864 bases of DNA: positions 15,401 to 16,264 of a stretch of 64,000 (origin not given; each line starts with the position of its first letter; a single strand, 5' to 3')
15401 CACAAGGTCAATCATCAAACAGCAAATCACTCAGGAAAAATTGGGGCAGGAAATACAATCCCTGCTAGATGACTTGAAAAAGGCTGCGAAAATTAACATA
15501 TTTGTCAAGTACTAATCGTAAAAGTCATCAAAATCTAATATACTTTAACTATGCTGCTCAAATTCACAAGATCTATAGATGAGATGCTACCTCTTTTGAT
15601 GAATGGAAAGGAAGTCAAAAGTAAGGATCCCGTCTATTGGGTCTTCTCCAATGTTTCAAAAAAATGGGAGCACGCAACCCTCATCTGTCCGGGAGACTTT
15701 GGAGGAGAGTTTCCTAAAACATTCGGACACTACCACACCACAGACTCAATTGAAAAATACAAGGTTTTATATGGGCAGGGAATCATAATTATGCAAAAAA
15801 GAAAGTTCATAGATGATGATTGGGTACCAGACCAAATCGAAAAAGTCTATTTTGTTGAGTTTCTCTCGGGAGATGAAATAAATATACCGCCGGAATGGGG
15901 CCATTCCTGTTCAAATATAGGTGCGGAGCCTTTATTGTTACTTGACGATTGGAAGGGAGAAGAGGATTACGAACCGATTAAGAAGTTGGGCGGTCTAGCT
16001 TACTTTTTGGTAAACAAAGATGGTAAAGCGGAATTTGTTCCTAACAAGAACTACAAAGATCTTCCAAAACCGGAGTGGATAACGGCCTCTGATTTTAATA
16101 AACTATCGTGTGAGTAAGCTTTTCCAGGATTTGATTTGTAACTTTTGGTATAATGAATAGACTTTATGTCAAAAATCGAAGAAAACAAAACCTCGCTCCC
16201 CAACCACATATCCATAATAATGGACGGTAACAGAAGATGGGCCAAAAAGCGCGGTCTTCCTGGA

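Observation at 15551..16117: Cupin-type phosphoglucose isomerase (archaeal-type cPGI) signature in a bacterial, CPR-like genome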

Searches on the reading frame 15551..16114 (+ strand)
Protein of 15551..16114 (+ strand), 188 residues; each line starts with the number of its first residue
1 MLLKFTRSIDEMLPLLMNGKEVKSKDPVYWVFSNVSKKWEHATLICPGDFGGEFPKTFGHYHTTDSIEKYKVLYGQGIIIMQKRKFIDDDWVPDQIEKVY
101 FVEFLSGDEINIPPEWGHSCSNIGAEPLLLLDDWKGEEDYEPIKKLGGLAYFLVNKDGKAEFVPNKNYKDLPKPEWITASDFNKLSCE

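Call 3: search_protein_families(library=pfam, proteins=[window:15551-16114:+], max_evalue=10)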
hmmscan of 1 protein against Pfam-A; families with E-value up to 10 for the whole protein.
window:15551-16114:+ (188 aa): 3 families
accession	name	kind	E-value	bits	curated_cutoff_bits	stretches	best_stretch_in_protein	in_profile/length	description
PF06560.17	GPI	-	1e-19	71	20.7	1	42-159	54-171/182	Glucose-6-phosphate isomerase (GPI)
PF14667.12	Polysacc_synt_C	-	0.00035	21.1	28.7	1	59-130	33-95/111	Polysaccharide biosynthesis C-terminal domain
PF19076.6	CshA_repeat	-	0.28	12.3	27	1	149-183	57-91/103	Surface adhesin CshA repetitive domain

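Call 4: search_protein_families(library=ncbifam, proteins=[window:15551-16114:+], max_evalue=10)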
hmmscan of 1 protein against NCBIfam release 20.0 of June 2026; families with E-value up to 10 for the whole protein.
window:15551-16114:+ (188 aa): 1 family
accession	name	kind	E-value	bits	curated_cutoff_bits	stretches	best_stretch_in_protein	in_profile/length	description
TIGR04225.1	CshA_fibril_rpt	repeat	0.03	15.1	60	1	128-184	39-93/104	fibrillar adhesin CshA-type repeat protein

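Call 5: search_solved_structures(query=window:15551-16114:+, max_evalue=10, show_alignments=3)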
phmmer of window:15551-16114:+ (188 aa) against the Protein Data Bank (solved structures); distinct sequences matched with E-value up to 10: 15.
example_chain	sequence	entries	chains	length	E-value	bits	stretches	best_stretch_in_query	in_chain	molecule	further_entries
1qxj_A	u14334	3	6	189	3.8e-09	39.9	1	23-169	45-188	Glucose-6-phosphate isomerase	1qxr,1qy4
1x7n_A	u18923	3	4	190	3.9e-09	39.8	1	23-169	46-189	Glucose-6-phosphate isomerase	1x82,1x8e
1j3p_A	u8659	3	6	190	7.5e-09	38.9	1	41-165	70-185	Phosphoglucose Isomerase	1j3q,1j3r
2gc0_A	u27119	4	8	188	9.8e-09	38.5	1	23-166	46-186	Glucose-6-phosphate isomerase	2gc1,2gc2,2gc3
4lul_A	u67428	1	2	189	1.2e-08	38.2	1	23-169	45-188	Glucose-6-phosphate isomerase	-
4luk_A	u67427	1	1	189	4.3e-08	36.4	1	23-169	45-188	Glucose-6-phosphate isomerase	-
4lta_A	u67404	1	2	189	5.6e-08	36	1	23-169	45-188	Glucose-6-phosphate isomerase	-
4lum_A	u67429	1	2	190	6e-08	35.9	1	23-169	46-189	Glucose-6-phosphate isomerase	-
3sxw_A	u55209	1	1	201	1.3e-05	28.3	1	23-169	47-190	Glucose-6-phosphate isomerase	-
5bjw_A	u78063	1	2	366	0.82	12.6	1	79-125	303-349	WlaL protein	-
5bjy_A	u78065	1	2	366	0.82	12.6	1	79-125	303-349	WlaL protein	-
5bju_A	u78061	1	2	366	0.82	12.6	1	79-125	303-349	WlaL protein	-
5bjx_A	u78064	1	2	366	0.82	12.6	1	79-125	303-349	WlaL protein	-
5bjv_A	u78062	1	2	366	0.82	12.6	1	79-125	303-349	WlaL protein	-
5mtm_A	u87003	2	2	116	1.1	12.2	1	20-54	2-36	Tyrosine-protein kinase Lck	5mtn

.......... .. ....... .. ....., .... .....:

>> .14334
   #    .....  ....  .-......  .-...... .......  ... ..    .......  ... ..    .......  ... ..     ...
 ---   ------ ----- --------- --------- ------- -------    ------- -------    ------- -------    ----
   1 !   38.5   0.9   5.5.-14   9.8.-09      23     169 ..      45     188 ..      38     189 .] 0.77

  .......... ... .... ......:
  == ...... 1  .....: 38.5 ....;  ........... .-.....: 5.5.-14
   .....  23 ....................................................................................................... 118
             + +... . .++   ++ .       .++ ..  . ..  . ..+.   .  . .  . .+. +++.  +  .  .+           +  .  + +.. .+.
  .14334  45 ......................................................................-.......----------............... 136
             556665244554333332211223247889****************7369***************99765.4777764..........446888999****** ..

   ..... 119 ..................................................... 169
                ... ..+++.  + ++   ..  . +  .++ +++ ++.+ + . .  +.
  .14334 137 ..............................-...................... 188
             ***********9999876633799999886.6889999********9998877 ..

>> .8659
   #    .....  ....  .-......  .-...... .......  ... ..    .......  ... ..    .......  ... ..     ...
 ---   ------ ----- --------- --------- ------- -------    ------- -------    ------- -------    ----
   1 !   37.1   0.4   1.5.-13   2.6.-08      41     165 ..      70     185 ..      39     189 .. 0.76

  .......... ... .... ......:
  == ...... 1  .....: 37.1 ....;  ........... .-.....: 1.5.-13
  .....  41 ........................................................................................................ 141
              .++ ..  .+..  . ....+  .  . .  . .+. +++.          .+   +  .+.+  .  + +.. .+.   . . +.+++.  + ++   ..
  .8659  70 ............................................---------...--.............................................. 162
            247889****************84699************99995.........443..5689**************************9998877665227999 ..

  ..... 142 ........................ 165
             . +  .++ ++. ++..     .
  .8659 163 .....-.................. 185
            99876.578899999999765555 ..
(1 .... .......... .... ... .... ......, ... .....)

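Call 8: find_homologous_proteins(query=window:15551-16114:+)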
Query window:15551-16114:+ (188 aa): 49 proteins with E <= 0.001 among 81 candidates.
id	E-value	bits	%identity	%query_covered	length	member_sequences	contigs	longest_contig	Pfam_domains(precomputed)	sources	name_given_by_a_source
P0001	3.1e-119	414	91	100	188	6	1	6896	PF06560.17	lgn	-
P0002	3.8e-97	342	74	99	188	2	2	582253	PF06560.17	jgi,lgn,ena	-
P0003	2.0e-90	320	72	100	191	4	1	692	PF06560.17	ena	-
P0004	7.9e-87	308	70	100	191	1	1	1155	PF06560.17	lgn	-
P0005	6.0e-85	302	68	100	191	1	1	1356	PF06560.17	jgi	jgi:glucose-6-phosphate isomerase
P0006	6.7e-85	302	69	100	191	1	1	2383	PF06560.17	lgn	-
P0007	1.3e-83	298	67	99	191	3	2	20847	PF06560.17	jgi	jgi:oxalate decarboxylase/phosphoglucose isomerase-like protein (cupin superfamily)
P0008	1.2e-82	295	65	100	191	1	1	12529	PF06560.17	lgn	-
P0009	1.4e-82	294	68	99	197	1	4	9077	PF06560.17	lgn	-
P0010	2.9e-82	293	68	100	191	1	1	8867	PF06560.17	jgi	jgi:glucose-6-phosphate isomerase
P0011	3.3e-82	293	64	100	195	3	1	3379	PF06560.17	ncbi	-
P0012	7.3e-82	292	64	100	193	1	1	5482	PF06560.17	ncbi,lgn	-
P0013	3.5e-81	290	67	99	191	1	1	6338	PF06560.17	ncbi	-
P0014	7.8e-81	289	65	99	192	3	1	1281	PF06560.17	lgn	-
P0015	8.2e-81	289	70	94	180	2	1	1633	PF06560.17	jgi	jgi:glucose-6-phosphate isomerase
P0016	2.4e-80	287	67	97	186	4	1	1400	PF06560.17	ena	-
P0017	3.1e-80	287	67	99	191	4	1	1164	PF06560.17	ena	-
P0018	3.3e-80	287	63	99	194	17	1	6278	PF06560.17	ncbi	-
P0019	1.5e-77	278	61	99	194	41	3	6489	PF06560.17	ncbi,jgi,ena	-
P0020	1.9e-77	278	64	99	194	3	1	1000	PF06560.17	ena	-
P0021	8.3e-76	272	61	99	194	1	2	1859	PF06560.17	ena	-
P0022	1.0e-75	272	61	99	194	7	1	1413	PF06560.17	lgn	-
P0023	1.3e-75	272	60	99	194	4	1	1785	PF06560.17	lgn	-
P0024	2.4e-75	271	60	99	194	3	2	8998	PF06560.17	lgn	-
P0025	3.1e-75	270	61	98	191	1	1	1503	PF06560.17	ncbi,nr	ncbi:hypothetical protein K0B04_04620, partial [Patescibacteria group bacterium]|nr:hypothetical pro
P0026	3.2e-75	270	61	100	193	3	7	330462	PF06560.17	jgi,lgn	jgi:oxalate decarboxylase/phosphoglucose isomerase-like protein (cupin superfamily)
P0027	8.1e-75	269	60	99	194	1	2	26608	PF06560.17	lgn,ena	-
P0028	9.4e-75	269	62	98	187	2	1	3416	PF06560.17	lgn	-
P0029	4.0e-74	267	59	99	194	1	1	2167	PF06560.17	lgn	-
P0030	4.8e-74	267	59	99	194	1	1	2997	PF06560.17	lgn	-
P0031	8.1e-74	266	60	99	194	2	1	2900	PF06560.17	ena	-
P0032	2.4e-73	264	59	98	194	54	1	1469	PF06560.17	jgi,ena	-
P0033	5.6e-73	263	60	99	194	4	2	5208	PF06560.17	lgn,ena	-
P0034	9.3e-73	262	58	99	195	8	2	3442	PF06560.17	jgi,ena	-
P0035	2.8e-72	261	61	99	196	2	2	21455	PF06560.17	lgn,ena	-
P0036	4.1e-72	260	61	99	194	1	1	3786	PF06560.17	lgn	-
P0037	2.4e-71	258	61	94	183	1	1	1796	PF06560.17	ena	-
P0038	1.1e-69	252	59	93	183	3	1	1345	PF06560.17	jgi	-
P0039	1.8e-68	248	62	86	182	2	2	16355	PF06560.17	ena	-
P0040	3.2e-64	234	55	97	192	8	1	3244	PF06560.17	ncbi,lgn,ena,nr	ncbi:hypothetical protein KKG08_02660 [Patescibacteria group bacterium]|nr:hypothetical protein [Pat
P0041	2.4e-56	209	69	71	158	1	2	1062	PF06560.17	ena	-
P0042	7.2e-49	184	49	86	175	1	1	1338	PF06560.17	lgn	-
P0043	3.6e-48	182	44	99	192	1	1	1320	PF06560.17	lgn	-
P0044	4.8e-47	178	46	99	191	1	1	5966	PF06560.17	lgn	-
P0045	5.9e-45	172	42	97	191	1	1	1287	PF06560.17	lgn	-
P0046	1.9e-42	163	43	95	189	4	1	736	PF06560.17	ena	-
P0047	1.1e-41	161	42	99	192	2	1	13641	PF06560.17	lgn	-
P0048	1.4e-38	151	40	97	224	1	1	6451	PF06560.17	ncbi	-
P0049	6.7e-37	145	40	98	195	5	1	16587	PF06560.17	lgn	-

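Call 25: find_related_loci(query=A1, collection=genome_contigs, flank=10000)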
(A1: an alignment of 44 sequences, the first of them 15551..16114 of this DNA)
Query A1 (188 aa) in genome_contigs; peptide patterns used: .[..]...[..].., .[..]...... (x = any residue, [..] = any of these).
95 stretches matched a pattern; 73 encode a relative of the query (tblastn E <= 1e-3); 73 distinct loci.
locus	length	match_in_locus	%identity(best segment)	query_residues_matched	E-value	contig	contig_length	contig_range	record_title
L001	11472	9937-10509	70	1-188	6e-93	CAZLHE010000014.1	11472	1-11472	MAG TPA_asm: uncultured Candidatus Saccharibacteria bacterium isolate binchicken_co220_46 genome assembly, contig: NODE_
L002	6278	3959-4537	63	1-187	2e-82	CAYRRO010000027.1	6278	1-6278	MAG TPA_asm: uncultured Candidatus Saccharibacteria bacterium isolate SRP294416_co1_175 genome assembly, contig: NODE_29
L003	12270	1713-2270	66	1-183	6e-82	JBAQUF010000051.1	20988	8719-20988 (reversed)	MAG: Patescibacteria group bacterium isolate MFD12006_ilm_asm_bin4 k127_119739, whole genome shotgun sequence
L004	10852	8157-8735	63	1-187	3e-81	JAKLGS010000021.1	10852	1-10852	MAG: Patescibacteria group bacterium isolate RA.bin45 RA.bin45_21, whole genome shotgun sequence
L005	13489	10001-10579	62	1-187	2e-80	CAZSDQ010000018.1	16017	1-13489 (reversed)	MAG TPA_asm: uncultured Candidatus Saccharibacteria bacterium isolate binchicken_co117_468 genome assembly, contig: NODE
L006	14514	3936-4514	60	1-187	2e-78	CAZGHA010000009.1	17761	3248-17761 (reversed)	MAG TPA_asm: uncultured Candidatus Saccharibacteria bacterium isolate binchicken_co39_211 genome assembly, contig: NODE_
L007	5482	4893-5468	64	1-188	1e-78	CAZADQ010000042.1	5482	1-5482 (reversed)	MAG TPA_asm: uncultured Candidatus Saccharibacteria bacterium isolate SRP192927_co10_439 genome assembly, contig: NODE_1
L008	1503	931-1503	61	1-185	1e-82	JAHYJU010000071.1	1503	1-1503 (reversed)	MAG: Patescibacteria group bacterium isolate KA30 NODE_30158_length_1503_cov_5.608285, whole genome shotgun sequence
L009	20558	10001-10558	63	1-183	4e-77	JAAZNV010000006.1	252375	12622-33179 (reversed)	MAG: candidate division WWE3 bacterium isolate AS27yjCOA_202 63122_AS27, whole genome shotgun sequence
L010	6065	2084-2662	57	1-187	2e-75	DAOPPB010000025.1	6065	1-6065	MAG TPA_asm: bacterium isolate AMR_MDS_1559 NODE_14258_length_6065_cov_8.987188, whole genome shotgun sequence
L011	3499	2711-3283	59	1-185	3e-75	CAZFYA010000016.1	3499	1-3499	MAG TPA_asm: uncultured Gammaproteobacteria bacterium isolate SRP239243_co2_396 genome assembly, contig: NODE_46571_leng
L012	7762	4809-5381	59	1-185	5e-75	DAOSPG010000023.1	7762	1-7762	MAG TPA_asm: bacterium isolate AMR_MDS_2325 NODE_9383_length_7762_cov_27.254574, whole genome shotgun sequence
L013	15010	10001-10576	60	1-188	3e-74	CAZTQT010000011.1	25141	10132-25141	MAG TPA_asm: uncultured Candidatus Saccharibacteria bacterium isolate binchicken_co45_572 genome assembly, contig: NODE_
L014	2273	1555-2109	55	1-182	6e-67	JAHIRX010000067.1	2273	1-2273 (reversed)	MAG: Patescibacteria group bacterium isolate MM_PC_MetaG.mb.146 MM_PC_MetaG.mb.146_k141_1581557, whole genome shotgun se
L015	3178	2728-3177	59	1-144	2e-55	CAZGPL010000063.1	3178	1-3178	MAG TPA_asm: uncultured Candidatus Saccharibacteria bacterium isolate SRP239243_co1_4 genome assembly, contig: NODE_5388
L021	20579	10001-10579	44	1-182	7e-51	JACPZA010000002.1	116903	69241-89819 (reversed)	MAG: Candidatus Daviesbacteria bacterium isolate NC_groundwater_877_Pr1_S2p5_34_16 Montesol18_S2p5_coassembly_scaffold_1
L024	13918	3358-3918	48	1-185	1e-49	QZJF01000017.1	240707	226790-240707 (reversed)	MAG: candidate division WWE3 bacterium isolate SURF_46 Ga0104751_1000015, whole genome shotgun sequence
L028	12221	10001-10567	43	1-185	3e-48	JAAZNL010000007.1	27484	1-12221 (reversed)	MAG: candidate division WWE3 bacterium isolate AS27yjCOA_165 12119_AS27, whole genome shotgun sequence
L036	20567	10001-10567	42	1-186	1e-45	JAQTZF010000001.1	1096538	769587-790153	MAG: Candidatus Daviesbacteria bacterium isolate STC_54 NODE_2_length_1096538_cov_10.617223_Sandtown_C, whole genome sho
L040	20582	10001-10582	42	1-186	5e-44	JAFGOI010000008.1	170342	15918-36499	MAG: Patescibacteria group bacterium isolate Zod_Metabat.613 k87_9396690, whole genome shotgun sequence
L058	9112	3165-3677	31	7-175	4e-21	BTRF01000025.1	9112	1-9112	MAG: Patescibacteria group bacterium BMS9Abin34 DNA, NODE_2718_length_9112, whole genome shotgun sequence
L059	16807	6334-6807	28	7-172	6e-20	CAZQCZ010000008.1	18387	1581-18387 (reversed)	MAG TPA_asm: uncultured Candidatus Saccharibacteria bacterium isolate SRP098346_co1_87 genome assembly, contig: NODE_304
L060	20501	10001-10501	29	1-172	2e-19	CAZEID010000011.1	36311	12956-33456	MAG TPA_asm: uncultured Candidatus Saccharibacteria bacterium isolate SRP231805_co4_132 genome assembly, contig: k141_88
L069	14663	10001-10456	30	42-185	2e-15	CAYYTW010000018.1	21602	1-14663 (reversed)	MAG TPA_asm: uncultured Candidatus Saccharibacteria bacterium isolate binchicken_co75_197 genome assembly, contig: NODE_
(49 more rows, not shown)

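Call 31: predict_structure(alignment_id=A1)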
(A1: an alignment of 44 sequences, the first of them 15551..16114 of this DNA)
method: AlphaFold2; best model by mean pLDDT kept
length: 188 residues; sequences in the alignment: 44
mean_pLDDT: 93.6   pTM: 0.87
mean pLDDT of the five models: 93.6, 93.4, 93.2, 92.3, 91.7
residues with pLDDT >= 90: 164; 70-90: 23; 50-70: 1; < 50: 0
segments of 3 or more residues with pLDDT < 50: none
pLDDT, mean of each block of 10 residues (from residue 1): 93 91 88 96 95 94 93 96 94 95 95 96 96 94 96 89 95 96 85
secondary structure, 60 per line:
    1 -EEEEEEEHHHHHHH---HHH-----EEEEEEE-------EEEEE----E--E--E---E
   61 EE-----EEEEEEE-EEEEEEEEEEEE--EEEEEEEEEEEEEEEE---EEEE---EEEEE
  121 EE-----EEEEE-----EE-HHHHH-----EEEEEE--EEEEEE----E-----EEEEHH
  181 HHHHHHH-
elements in order: E2-8 H9-15 E27-33 E41-45 E60-62 E68-74 E76-87 E90-105 E109-112 E116-122 E128-132 H141-145 E151-156 E159-164 E175-178 H179-187

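Call 34: fold_search(model_id=the predicted structure, library=pdb)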
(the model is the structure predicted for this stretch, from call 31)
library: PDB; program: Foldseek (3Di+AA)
matches with E <= 10: 1815; with E <= 0.001: 268
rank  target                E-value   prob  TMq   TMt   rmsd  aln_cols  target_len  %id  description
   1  1x7n                  1.8e-13  1.00  0.69  0.69   4.2       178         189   26  The crystal structure of Pyrococcus furiosus phosphoglucose isomerase with bound 5-phospho-D-arabinonate and Manganese (released 2004-10-12)
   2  1x82                  2.0e-13  1.00  0.70  0.69   4.2       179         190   26  CRYSTAL STRUCTURE OF PHOSPHOGLUCOSE ISOMERASE FROM PYROCOCCUS FURIOSUS WITH BOUND 5-phospho-D-arabinonate (released 2004-10-12)
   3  4luk                  3.0e-13  1.00  0.69  0.69   4.5       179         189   24  The crystal structure of the P132A, Y133G mutant of Pyrococcus furiosus phosphoglucose isomerase in complex with mangane (released 2014-07-30)
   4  1qxj_A                3.0e-13  1.00  0.66  0.66   4.7       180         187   23  Crystal structure of native phosphoglucose isomerase from Pyrococcus furiosus (released 2003-12-09)
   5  4lum_A                4.8e-13  1.00  0.69  0.68   4.4       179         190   24  The crystal structure of the P132V mutant of Pyrococcus furiosus phosphoglucose isomerase in complex with manganese an (released 2014-07-30)
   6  4lul_A                5.1e-13  1.00  0.70  0.70   4.2       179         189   25  The crystal structure of the P132A, Y133D mutant of Pyrococcus furiosus phosphoglucose isomerase in complex with manga (released 2014-07-30)
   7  4lta_A                9.5e-13  1.00  0.72  0.72   3.4       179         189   24  The crystal structure of the P132R, Y133G mutant of Pyrococcus furiosus phosphoglucose isomerase in complex with manga (released 2014-07-30)
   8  3sxw                  1.1e-12  1.00  0.69  0.69   4.2       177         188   24  Crystal Structure of Engineered Protein. Northeast Structural Genomics Consortium Target OR69. (released 2011-08-03)
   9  2gc0_A                1.1e-12  1.00  0.69  0.69   4.2       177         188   25  The crystal structure of phosphoglucose isomerase from Pyrococcus furiosus in complex with 5-phospho-D-arabinonohydrox (released 2006-04-11)
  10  1j3r_B                1.3e-12  1.00  0.66  0.67   4.5       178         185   24  Crystal structure of Thermococcus litoralis phosphogrucose isomerase complexed with gluconate-6-phosphate (released 2004-02-24)
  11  1j3p_A                3.6e-12  1.00  0.66  0.66   4.6       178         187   24  Crystal structure of Thermococcus litoralis phosphoglucose isomerase (released 2004-02-24)
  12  1j3p_B                9.4e-12  1.00  0.65  0.67   4.6       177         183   23  Crystal structure of Thermococcus litoralis phosphoglucose isomerase (released 2004-02-24)
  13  3eqe_A                1.7e-05  1.00  0.38  0.45  12.3       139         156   19  Crystal structure of the YubC protein from Bacillus subtilis. Northeast Structural Genomics Consortium target SR112. (released 2008-10-14)
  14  3eqe_B                2.2e-05  1.00  0.36  0.43  12.2       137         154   17  Crystal structure of the YubC protein from Bacillus subtilis. Northeast Structural Genomics Consortium target SR112. (released 2008-10-14)
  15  8uan                  2.5e-05  1.00  0.40  0.33  14.3       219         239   11  The crystal structure of cobalt-bound human ADO C18S C239S variant at 1.99 Angstrom (released 2024-07-17)
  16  2y0o                  2.9e-05  1.00  0.35  0.38   6.9       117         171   14  The structure of a D-lyxose isomerase from the sigmaB regulon of Bacillus subtilis (released 2011-05-25)
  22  7nzp_AAA              5.5e-05  1.00  0.34  0.34  13.4       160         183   12  D-lyxose isomerase from the hyperthermophilic archaeon Thermofilum sp complexed with D-fructose (released 2021-10-13)
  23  7nzp_BBB              5.5e-05  1.00  0.35  0.35  13.5       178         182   12  D-lyxose isomerase from the hyperthermophilic archaeon Thermofilum sp complexed with D-fructose (released 2021-10-13)
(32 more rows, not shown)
